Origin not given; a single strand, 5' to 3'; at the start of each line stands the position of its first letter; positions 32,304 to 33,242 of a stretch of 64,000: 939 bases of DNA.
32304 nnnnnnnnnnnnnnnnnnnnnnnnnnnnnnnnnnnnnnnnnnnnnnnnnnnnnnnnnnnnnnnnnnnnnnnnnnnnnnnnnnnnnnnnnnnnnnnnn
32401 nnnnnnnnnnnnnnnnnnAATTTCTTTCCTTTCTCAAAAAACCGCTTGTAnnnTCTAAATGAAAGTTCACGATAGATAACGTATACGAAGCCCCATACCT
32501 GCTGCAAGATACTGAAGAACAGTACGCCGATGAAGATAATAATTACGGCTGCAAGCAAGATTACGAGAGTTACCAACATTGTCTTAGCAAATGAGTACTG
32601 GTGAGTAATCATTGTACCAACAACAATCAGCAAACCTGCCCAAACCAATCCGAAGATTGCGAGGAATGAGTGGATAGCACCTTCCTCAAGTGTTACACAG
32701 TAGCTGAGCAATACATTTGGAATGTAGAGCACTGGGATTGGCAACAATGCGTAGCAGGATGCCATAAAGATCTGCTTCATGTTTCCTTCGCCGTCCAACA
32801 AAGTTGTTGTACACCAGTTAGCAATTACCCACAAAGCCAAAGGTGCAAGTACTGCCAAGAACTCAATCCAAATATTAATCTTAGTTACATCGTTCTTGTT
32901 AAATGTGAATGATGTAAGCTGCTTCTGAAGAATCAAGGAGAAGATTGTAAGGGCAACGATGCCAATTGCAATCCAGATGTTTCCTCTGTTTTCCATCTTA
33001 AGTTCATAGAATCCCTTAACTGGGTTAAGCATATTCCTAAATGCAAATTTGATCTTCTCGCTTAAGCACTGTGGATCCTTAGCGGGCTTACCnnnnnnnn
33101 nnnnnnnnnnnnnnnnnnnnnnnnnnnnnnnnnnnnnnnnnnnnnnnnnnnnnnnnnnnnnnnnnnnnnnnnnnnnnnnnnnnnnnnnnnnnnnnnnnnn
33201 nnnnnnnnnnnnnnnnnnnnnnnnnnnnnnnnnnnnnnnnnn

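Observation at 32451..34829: NHL-like beta-propeller fused to a Yip1-like polytopic membrane domain, with a (T-D-V-T)n tandem-repeat linker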

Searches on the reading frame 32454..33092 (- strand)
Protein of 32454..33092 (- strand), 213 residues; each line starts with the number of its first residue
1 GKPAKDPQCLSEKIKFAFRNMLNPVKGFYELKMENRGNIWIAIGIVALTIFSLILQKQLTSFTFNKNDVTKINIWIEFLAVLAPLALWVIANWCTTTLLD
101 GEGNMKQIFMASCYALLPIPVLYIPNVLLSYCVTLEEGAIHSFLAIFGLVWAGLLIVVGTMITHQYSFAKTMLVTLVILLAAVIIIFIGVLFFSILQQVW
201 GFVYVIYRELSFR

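Call 69: search_protein_representatives(protein=window:32454-33092:-)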
Query: 213 residues. Proteins with E-value up to 0.001 (for the whole library): 1579; up to 1e-10: 1099; up to 1e-30: 182. The best 150 are listed.
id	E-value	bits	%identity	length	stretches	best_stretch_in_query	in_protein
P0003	3.7e-119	412.4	87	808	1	1-213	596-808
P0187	1.3e-49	185.3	44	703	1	10-213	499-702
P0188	1.5e-45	171.9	40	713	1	14-213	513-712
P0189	1.3e-44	168.9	40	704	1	9-213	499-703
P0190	1.6e-44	168.5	42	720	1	13-212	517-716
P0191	2.4e-43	164.8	43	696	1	11-210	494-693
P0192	1.1e-42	162.6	41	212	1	14-213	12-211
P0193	1.4e-41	159.0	40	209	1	12-213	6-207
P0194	1.7e-41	158.7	40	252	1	10-213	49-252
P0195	3.0e-41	157.9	41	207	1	12-212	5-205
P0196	3.8e-41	157.6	41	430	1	4-213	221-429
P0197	2.0e-40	155.2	38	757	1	9-213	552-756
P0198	4.0e-40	154.2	38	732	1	13-210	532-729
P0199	4.2e-40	154.2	38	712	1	5-213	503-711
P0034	4.4e-40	154.1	42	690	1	20-213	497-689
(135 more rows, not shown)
